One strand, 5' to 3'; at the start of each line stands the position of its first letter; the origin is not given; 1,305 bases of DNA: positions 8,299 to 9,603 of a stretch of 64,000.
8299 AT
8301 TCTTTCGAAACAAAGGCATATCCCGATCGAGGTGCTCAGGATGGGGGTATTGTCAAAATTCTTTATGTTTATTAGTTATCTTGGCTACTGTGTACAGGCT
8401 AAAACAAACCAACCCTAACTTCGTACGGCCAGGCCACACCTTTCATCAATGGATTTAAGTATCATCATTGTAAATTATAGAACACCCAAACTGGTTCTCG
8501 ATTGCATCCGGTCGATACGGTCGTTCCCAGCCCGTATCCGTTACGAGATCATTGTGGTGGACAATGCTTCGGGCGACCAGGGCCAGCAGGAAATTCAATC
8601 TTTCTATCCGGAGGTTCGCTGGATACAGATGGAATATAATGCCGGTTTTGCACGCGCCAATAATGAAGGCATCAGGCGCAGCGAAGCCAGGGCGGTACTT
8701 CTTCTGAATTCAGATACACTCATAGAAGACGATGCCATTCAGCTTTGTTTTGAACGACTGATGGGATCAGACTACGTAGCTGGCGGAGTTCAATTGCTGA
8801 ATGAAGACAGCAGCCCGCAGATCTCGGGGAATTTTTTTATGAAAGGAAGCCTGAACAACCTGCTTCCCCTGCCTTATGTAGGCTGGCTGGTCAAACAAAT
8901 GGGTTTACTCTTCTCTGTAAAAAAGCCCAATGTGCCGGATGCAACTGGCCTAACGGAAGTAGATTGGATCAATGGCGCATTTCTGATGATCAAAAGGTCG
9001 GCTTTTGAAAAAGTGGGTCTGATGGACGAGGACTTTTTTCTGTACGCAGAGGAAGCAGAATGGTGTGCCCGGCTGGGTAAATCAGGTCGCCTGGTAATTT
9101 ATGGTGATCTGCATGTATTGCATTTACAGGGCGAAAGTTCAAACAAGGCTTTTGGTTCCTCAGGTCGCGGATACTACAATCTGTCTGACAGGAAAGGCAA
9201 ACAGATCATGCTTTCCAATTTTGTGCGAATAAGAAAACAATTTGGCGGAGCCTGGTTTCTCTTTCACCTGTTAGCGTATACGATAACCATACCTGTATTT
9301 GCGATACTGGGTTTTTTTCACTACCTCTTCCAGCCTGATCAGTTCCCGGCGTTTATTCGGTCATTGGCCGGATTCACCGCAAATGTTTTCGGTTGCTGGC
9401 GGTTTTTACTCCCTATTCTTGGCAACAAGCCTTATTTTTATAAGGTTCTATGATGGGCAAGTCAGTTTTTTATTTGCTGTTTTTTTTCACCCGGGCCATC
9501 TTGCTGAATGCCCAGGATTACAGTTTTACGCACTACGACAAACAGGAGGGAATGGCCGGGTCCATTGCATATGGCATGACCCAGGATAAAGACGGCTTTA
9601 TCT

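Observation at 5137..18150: Two convergent glycan-modification operons (GtrB-like GT2 + YfhO GT-C + GT2/GT4 + three methyltransferases) with an embedded propeller sensor kinase and LytTR regulator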

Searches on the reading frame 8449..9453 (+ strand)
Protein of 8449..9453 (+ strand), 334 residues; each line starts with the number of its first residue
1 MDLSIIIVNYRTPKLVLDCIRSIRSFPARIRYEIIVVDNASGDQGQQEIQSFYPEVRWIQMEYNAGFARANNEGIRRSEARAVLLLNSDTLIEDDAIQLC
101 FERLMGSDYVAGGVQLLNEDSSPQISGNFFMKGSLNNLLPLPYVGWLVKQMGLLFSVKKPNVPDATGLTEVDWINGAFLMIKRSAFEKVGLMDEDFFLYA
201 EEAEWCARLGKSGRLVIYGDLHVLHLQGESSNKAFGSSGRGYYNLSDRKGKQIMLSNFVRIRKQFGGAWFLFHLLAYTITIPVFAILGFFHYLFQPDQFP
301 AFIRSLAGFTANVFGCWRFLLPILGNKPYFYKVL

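Call 3: search_protein_families(library=pfam, proteins=[window:8449-9453:+], max_evalue=0.01)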
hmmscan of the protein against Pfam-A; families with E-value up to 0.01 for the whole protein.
window:8449-9453:+ (334 aa): 4 families
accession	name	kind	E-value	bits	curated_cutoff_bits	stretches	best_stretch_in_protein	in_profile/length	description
PF00535.33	Glycos_transf_2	-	8.3e-18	65.3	23.3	1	4-118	1-119/168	Glycosyl transferase family 2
PF13641.12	Glyco_tranf_2_3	-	2.5e-08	34.6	27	1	3-244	3-230/230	Glycosyltransferase like family 2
PF10111.15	Glyco_tranf_2_2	-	5.5e-06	26.5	27.3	1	11-97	8-99/276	Glycosyltransferase like family 2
PF13632.12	Glyco_trans_2_3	-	0.0032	17.8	27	0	173-274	71-172/198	Glycosyl transferase family group 2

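Call 4: search_protein_families(library=ncbifam, proteins=[window:8449-9453:+], max_evalue=0.01)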
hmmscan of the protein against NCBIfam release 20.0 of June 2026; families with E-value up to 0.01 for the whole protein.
window:8449-9453:+ (334 aa): 15 families
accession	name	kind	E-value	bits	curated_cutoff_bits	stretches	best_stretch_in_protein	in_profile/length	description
TIGR01556.1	rhamnosyltran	subfamily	2e-17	63.3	200.55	1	31-236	21-211/281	rhamnosyltransferase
TIGR03965.1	mycofact_glyco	equivalog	2.9e-10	39.6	280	1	4-93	77-168/467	mycofactocin biosynthesis glycosyltransferase MftF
TIGR04283.1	glyco_like_mftF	equivalog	7.9e-09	35.4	182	1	3-115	1-108/221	TIGR04283 family arsenosugar biosynthesis glycosyltransferase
NF041875.1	EPS_EpsD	equivalog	9.2e-09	35.1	370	1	3-98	1-98/325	exopolysaccharide biosynthesis glycosyltransferase EpsD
TIGR03937.1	PgaC_IcaA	equivalog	5e-08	32.3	422.3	1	3-108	47-154/407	poly-beta-1,6-N-acetyl-D-glucosamine synthase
TIGR03111.1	glyc2_xrt_Gpos1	hypoth_equivalog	9.2e-08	31.3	363.95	1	3-107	51-159/439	TIGR03111 family XrtG-associated glycosyltransferase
NF047683.1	TeichurnBiosyTuaG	equivalog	1.8e-07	31.1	400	1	3-102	8-109/252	teichuronic acid biosynthesis protein TuaG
TIGR04242.1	nodulat_NodC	equivalog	4.4e-07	29.2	550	1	6-105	53-157/395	chitooligosaccharide synthase NodC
TIGR04009.1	wcaE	equivalog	9.9e-07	28.3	369.2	1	1-100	1-103/248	colanic acid biosynthesis glycosyltransferase WcaE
NF050050.1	ProtGlycPglI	equivalog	1e-06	28.4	500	1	3-114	4-119/306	GalNAc(5)-diNAcBac-PP-undecaprenol beta-1,3-glucosyltransferase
NF038302.1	EPS_HpsE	equivalog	1.7e-06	27.2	300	1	1-97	1-104/307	hormogonium polysaccharide biosynthesis glycosyltransferase HpsE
NF007482.0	PRK10073.1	equivalog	1.8e-06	27.2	423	1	2-94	7-100/334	glycosyltransferase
NF038299.1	EPS_HpsN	equivalog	1e-05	24.7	425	1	3-107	3-109/317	hormogonium polysaccharide biosynthesis glycosyltransferase HpsN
NF050819.1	PolSacchBiosHfsG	equivalog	0.00025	20.3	500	1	30-97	37-109/302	polysaccharide biosynthesis protein HfsG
NF050113.1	gal_furan_GlfT1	equivalog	0.0016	17.8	330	0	173-215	155-194/290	galactofuranosyltransferase GlfT1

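Call 12: search_solved_structures(query=window:8449-9453:+, max_evalue=0.01, show_alignments=1)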
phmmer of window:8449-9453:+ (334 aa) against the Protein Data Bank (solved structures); distinct sequences matched with E-value up to 0.01: 13.
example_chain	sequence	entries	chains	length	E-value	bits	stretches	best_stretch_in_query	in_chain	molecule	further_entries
2z87_A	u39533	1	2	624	2.7e-09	40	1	4-104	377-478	Chondroitin synthase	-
2z86_A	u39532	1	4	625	2.7e-09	40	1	4-104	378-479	Chondroitin synthase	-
6p61_A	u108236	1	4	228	9.7e-08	34.9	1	3-103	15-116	Glycosyltransferase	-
9omm_A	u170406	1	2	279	5.2e-07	32.5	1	2-116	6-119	Glycosyltransferase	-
9omh_A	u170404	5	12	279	5.3e-07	32.5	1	2-116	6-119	Glycosyltransferase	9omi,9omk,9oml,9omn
9omj_A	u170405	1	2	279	5.3e-07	32.5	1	2-116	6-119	Glycosyltransferase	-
5tze_C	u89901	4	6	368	3e-05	26.7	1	2-97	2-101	Glycosyl transferase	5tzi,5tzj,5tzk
6h1j_A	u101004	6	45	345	4.3e-05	26.2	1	28-112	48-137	Probable ss-1,3-N-acetylglucosaminyltransferase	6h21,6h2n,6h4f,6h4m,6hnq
5tz8_A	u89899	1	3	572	6.5e-05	25.6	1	2-97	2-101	Glycosyl transferase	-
3l7m_A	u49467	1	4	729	0.0001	25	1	3-110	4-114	Teichoic acid biosynthesis protein F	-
3l7j_A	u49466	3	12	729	0.0001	24.9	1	3-110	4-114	Teichoic acid biosynthesis protein F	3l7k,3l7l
3l7i_A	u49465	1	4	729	0.0001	24.9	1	3-110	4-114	Teichoic acid biosynthesis protein F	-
5hea_A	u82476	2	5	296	0.0044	19.6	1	3-121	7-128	Putative glycosyltransferase (GalT1)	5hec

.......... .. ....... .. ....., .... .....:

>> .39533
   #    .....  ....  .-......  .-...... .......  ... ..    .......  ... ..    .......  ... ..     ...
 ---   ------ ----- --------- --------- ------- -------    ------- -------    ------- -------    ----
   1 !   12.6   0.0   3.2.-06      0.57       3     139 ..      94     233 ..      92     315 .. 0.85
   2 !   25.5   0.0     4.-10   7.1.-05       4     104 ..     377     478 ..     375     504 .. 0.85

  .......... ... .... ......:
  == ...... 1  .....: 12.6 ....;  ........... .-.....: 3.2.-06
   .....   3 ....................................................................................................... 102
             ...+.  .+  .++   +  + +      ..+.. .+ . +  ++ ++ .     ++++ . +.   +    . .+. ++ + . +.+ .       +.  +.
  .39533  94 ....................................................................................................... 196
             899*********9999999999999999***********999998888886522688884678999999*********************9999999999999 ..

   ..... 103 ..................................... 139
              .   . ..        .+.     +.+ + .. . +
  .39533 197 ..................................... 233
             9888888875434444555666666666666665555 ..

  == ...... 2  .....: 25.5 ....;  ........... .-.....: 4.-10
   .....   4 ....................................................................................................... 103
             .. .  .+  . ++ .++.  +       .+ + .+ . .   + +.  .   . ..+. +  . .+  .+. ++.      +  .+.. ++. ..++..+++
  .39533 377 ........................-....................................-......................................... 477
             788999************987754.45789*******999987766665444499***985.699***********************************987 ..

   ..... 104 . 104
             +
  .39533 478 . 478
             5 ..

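Call 20: find_homologous_proteins(query=window:8449-9453:+)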
Query window:8449-9453:+ (334 aa): 7364 proteins with E <= 0.001 among 8000 candidates; the best 120 are listed.
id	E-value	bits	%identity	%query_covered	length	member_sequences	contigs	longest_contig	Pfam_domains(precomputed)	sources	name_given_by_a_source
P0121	3.6e-225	765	100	100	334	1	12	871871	PF10111.15,PF13641.13,PF00535.33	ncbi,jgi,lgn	-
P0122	1.1e-182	625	81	100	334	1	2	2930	PF10111.15,PF13641.13,PF00535.33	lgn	-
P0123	1.1e-170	585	77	100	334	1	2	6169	PF13641.13,PF00535.33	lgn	-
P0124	4.0e-169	580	74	100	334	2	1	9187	PF13641.13,PF00535.33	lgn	-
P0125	2.8e-161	555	74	100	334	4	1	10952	PF13641.13,PF00535.33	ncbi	-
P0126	4.2e-140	485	65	99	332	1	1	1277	PF13641.13,PF00535.33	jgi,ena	-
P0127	1.1e-139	484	64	100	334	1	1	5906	PF13641.13,PF00535.33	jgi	jgi:hypothetical protein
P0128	4.0e-139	482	64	100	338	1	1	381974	PF13641.13,PF00535.33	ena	-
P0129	1.4e-138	480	63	100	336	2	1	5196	PF13641.13,PF00535.33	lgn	-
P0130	2.3e-138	479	64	100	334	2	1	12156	PF13641.13,PF00535.33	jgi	jgi:GT2 family glycosyltransferase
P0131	3.5e-137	475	63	100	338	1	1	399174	PF13641.13,PF00535.33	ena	-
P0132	7.1e-137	474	63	100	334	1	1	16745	PF13641.13,PF00535.33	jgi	jgi:GT2 family glycosyltransferase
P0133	8.9e-137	474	64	99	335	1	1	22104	PF13641.13,PF00535.33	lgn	-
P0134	2.2e-136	473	64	100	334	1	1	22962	PF13641.13,PF00535.33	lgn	-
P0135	3.2e-136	472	63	100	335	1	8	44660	PF00535.33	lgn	-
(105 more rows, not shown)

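Call 33: predict_structure(alignment_id=A2)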
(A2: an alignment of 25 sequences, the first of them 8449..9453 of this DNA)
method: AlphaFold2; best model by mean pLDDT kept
length: 334 residues; sequences in the alignment: 25
mean_pLDDT: 82.6   pTM: 0.77
mean pLDDT of the five models: 82.6, 74.2, 72.1, 71.7, 62.4
residues with pLDDT >= 90: 134; 70-90: 134; 50-70: 58; < 50: 8
segments of 3 or more residues with pLDDT < 50: 156-158, 331-334
pLDDT, mean of each block of 10 residues (from residue 1): 93 92 94 93 89 95 81 92 94 94 96 92 80 61 64 56 78 88 90 65 77 91 84 62 69 78 80 91 88 86 90 90 69 40
secondary structure, 60 per line:
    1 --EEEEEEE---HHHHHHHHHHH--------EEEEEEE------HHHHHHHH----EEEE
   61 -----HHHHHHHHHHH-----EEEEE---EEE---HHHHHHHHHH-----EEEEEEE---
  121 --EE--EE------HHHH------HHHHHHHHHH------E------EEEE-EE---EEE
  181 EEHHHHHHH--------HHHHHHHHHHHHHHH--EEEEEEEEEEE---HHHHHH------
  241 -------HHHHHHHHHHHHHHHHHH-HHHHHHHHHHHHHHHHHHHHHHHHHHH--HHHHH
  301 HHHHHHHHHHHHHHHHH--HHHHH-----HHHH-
elements in order: E3-9 H13-23 E32-38 H45-52 E57-60 H66-76 E82-86 E90-92 H96-105 E111-117 H135-138 H145-154 E168-171 E178-182 H183-189 H198-212 E215-225 H229-234 H248-265 H267-293 H296-317 H320-324 H330-333

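Call 35: fold_search(model_id=the predicted structure, library=pdb)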
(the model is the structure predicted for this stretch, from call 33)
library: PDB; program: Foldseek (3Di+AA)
matches with E <= 10: 1441; with E <= 0.001: 431
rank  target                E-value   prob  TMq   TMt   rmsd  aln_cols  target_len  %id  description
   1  4d0z_F                1.4e-12  1.00  0.55  0.39   6.4       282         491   15  GalNAc-T2 crystal soaked with UDP-5SGalNAc, mEA2 and manganese (Higher resolution dataset) (released 2014-05-28)
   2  4d0z_C                2.8e-12  1.00  0.50  0.36   5.8       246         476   17  GalNAc-T2 crystal soaked with UDP-5SGalNAc, mEA2 and manganese (Higher resolution dataset) (released 2014-05-28)
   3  6nqt_E                4.0e-12  1.00  0.55  0.39   6.1       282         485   15  GalNac-T2 soaked with UDP-sugar (released 2020-01-29)
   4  5ndf_E                4.2e-12  1.00  0.58  0.41   7.1       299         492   15  Small-molecule inhibition of ppGalNAc-Ts selectively reduces mucin-type O-glycosylation (released 2017-11-01)
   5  6nqt_A                5.6e-12  1.00  0.55  0.39   6.3       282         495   15  GalNac-T2 soaked with UDP-sugar (released 2020-01-29)
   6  4d0t_F                6.2e-12  1.00  0.55  0.39   6.3       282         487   15  GalNAc-T2 crystal soaked with UDP-GalNAc, EA2 peptide and manganese (released 2014-05-28)
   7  2ffu_A                7.4e-12  1.00  0.55  0.39   6.6       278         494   15  Crystal Structure of Human ppGalNAcT-2 complexed with UDP and EA2 (released 2006-01-31)
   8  4d0t_A                8.3e-12  1.00  0.56  0.39   7.1       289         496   14  GalNAc-T2 crystal soaked with UDP-GalNAc, EA2 peptide and manganese (released 2014-05-28)
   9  6nqt_C                9.8e-12  1.00  0.55  0.39   6.6       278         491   16  GalNac-T2 soaked with UDP-sugar (released 2020-01-29)
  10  6nqt_F                1.0e-11  1.00  0.54  0.38   6.2       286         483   15  GalNac-T2 soaked with UDP-sugar (released 2020-01-29)
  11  4d11_B                1.2e-11  1.00  0.54  0.39   6.0       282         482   15  GalNAc-T2 crystal soaked with UDP-5SGalNAc, mEA2 peptide and manganese (Lower resolution dataset) (released 2014-05-28)
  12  4d11_C                1.5e-11  1.00  0.54  0.42   6.0       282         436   15  GalNAc-T2 crystal soaked with UDP-5SGalNAc, mEA2 peptide and manganese (Lower resolution dataset) (released 2014-05-28)
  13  4d11_F                1.6e-11  1.00  0.49  0.59   6.0       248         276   16  GalNAc-T2 crystal soaked with UDP-5SGalNAc, mEA2 peptide and manganese (Lower resolution dataset) (released 2014-05-28)
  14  4d11_A                1.6e-11  1.00  0.55  0.39   6.0       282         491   15  GalNAc-T2 crystal soaked with UDP-5SGalNAc, mEA2 peptide and manganese (Lower resolution dataset) (released 2014-05-28)
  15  5fv9_B                1.6e-11  1.00  0.53  0.37   6.9       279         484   15  Crystal structure of GalNAc-T2 in complex with compound 16d (released 2016-03-09)
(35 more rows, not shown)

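Call 72: search_solved_structures(query=A2, max_evalue=0.01)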
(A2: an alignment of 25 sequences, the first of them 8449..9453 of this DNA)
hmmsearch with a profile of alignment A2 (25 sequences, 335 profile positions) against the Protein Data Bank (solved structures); distinct sequences matched with E-value up to 0.01: 35.
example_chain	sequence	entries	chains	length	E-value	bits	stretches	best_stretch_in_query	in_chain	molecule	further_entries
2z87_A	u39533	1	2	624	1.1e-17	67.2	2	4-115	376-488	Chondroitin synthase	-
2z86_A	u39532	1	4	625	1.1e-17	67.2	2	4-115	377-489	Chondroitin synthase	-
8vh7_A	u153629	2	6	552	5.7e-11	45.1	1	4-109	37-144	Heparosan synthase B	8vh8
8viw_A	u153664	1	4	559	5.9e-11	45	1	4-109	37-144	Heparosan synthase B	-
6h1j_A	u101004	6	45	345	3.2e-10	42.6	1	2-103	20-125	Probable ss-1,3-N-acetylglucosaminyltransferase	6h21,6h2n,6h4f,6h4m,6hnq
5hea_A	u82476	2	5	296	5.7e-10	41.8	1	4-123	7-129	Putative glycosyltransferase (GalT1)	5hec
3l7m_A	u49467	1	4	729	6.8e-10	41.5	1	2-112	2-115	Teichoic acid biosynthesis protein F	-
3l7j_A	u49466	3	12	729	6.8e-10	41.5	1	2-112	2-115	Teichoic acid biosynthesis protein F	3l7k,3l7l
3l7i_A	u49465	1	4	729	6.8e-10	41.5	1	2-112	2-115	Teichoic acid biosynthesis protein F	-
5tze_C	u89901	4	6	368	4.1e-09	38.9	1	2-103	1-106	Glycosyl transferase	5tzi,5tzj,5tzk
5tz8_A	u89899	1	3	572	8e-09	38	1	2-103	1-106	Glycosyl transferase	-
6p61_A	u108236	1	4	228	4.2e-08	35.6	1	3-118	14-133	Glycosyltransferase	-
3bcv_A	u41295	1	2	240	9.7e-08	34.4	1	3-105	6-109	Putative glycosyltransferase protein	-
9omm_A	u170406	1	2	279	5.4e-07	32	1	3-118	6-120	Glycosyltransferase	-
9omh_A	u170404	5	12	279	5.4e-07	32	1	3-118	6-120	Glycosyltransferase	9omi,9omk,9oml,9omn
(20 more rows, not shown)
